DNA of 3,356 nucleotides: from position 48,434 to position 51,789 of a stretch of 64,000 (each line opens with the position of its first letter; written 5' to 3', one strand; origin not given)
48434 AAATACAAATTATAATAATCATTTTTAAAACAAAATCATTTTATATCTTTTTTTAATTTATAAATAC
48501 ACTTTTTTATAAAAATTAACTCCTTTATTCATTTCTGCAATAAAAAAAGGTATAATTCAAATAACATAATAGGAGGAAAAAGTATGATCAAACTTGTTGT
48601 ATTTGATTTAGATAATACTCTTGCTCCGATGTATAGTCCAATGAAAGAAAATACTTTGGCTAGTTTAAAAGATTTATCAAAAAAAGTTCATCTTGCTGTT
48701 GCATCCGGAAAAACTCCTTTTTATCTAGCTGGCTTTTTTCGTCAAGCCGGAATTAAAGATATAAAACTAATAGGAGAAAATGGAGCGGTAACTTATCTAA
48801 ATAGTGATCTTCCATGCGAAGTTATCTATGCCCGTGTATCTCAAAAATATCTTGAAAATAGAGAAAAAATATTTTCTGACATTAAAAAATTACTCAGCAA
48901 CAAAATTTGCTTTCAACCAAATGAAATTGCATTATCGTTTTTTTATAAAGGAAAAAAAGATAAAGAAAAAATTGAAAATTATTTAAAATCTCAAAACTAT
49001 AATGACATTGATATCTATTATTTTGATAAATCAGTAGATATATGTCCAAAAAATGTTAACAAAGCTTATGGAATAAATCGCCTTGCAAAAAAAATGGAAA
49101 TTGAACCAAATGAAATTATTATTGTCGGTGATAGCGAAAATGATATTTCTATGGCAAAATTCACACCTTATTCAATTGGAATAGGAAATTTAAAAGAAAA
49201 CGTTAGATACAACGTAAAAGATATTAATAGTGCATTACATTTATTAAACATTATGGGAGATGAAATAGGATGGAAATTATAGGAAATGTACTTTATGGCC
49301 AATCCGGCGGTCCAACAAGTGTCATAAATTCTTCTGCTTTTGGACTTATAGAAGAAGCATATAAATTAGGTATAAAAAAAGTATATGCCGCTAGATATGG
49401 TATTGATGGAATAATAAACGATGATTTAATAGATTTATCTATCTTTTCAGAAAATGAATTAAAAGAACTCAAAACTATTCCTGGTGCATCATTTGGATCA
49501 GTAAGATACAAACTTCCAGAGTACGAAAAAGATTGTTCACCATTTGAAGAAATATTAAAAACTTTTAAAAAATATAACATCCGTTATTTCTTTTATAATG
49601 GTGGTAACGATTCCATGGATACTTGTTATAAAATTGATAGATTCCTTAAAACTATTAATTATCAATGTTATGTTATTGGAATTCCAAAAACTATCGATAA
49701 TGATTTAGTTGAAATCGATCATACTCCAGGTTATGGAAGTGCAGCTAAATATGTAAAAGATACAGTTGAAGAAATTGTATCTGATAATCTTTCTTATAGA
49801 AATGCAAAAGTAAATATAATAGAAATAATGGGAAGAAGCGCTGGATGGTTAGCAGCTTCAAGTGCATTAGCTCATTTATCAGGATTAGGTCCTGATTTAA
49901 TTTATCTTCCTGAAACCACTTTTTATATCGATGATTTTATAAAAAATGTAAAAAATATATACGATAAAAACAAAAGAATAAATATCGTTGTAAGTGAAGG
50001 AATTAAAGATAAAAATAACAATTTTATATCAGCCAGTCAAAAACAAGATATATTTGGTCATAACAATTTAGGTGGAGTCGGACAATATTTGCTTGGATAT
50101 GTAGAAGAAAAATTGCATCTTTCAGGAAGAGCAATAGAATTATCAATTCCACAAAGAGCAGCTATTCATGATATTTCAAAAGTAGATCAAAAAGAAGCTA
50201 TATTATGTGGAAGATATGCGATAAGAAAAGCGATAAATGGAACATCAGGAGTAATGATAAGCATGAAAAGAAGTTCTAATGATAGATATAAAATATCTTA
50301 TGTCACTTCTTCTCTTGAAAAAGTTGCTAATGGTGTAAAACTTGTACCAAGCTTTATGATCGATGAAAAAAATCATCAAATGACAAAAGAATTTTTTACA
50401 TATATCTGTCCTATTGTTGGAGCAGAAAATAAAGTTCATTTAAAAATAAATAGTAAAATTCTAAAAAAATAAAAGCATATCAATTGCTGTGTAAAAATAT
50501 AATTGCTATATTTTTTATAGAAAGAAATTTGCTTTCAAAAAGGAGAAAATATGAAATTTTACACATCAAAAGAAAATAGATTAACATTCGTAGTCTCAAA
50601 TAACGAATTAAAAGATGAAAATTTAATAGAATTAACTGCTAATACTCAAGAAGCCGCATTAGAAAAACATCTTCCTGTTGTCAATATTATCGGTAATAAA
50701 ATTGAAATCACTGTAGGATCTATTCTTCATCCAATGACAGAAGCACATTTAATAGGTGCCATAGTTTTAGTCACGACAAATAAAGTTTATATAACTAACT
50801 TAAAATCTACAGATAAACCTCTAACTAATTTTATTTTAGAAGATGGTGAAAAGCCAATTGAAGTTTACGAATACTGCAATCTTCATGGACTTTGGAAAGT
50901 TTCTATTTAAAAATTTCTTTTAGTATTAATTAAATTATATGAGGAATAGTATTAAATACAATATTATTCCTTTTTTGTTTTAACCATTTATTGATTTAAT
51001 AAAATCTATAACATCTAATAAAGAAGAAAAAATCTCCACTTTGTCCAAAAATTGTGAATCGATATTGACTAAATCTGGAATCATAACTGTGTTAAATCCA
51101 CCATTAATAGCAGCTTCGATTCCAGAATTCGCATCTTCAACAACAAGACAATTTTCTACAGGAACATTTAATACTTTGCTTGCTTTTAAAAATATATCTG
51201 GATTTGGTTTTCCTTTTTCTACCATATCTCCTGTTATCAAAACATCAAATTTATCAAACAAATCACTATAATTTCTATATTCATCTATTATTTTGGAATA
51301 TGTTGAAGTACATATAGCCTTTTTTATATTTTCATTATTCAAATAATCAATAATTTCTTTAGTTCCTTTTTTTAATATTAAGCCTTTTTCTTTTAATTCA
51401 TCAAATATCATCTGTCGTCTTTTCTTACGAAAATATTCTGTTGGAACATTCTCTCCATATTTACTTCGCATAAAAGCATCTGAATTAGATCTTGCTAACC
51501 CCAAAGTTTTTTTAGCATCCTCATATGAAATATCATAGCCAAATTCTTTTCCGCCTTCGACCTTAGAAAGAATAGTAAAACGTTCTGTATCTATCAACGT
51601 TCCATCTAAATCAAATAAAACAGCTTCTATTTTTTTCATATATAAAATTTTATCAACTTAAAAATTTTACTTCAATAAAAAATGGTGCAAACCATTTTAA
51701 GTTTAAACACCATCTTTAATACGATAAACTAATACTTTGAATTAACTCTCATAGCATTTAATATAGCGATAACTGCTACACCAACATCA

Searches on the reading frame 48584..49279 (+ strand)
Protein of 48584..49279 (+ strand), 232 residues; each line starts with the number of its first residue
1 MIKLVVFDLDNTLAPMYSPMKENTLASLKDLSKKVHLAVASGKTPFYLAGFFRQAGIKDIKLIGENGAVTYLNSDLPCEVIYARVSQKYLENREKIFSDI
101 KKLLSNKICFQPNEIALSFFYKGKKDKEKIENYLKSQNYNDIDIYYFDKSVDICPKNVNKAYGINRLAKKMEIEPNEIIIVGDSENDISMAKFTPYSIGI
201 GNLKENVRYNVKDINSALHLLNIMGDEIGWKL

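Call 26: search_protein_families(library=pfam, proteins=[window:48584-49279:+], max_evalue=0.0001)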
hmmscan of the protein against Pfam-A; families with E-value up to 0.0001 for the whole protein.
window:48584-49279:+ (232 aa): 5 families
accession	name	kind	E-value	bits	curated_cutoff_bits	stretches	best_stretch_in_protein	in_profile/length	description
PF08282.18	Hydrolase_3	-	1.3e-26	94.3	20.9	2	87-210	117-238/255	haloacid dehalogenase-like hydrolase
PF05116.19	S6PP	-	1.8e-17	64.2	20.3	1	3-209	3-216/247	Sucrose-6F-phosphate phosphohydrolase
PF00702.32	Hydrolase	-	1.4e-10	42.3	26.4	1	2-192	1-188/191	haloacid dehalogenase-like hydrolase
PF02358.22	Trehalose_PPase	-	4e-08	33.1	27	1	7-190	2-199/235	Trehalose-phosphatase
PF13419.12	HAD_2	-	1.1e-05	26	23.8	0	5-192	1-169/178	Haloacid dehalogenase-like hydrolase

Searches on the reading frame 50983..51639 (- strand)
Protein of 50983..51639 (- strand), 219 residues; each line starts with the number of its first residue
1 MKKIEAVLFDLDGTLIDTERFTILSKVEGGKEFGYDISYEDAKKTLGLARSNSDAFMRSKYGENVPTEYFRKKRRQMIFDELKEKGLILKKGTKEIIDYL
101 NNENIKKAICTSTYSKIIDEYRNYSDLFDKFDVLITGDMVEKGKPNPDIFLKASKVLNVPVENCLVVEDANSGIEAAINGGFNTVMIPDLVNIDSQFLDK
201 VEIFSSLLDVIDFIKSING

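Call 26: search_protein_families(library=pfam, proteins=[window:50983-51639:-], max_evalue=0.0001)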
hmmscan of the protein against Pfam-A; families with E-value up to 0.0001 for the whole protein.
window:50983-51639:- (219 aa): 4 families
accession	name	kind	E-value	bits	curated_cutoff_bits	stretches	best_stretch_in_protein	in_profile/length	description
PF13419.12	HAD_2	-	2.8e-30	106.2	23.8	1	7-187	1-178/178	Haloacid dehalogenase-like hydrolase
PF00702.32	Hydrolase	-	1.7e-24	87.7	26.4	1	4-181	1-191/191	haloacid dehalogenase-like hydrolase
PF12710.13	HAD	-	3.5e-05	24.8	27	1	7-137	1-130/189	haloacid dehalogenase-like hydrolase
PF13242.12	Hydrolase_like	-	3.7e-05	24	22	1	143-187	3-48/75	HAD-hyrolase-like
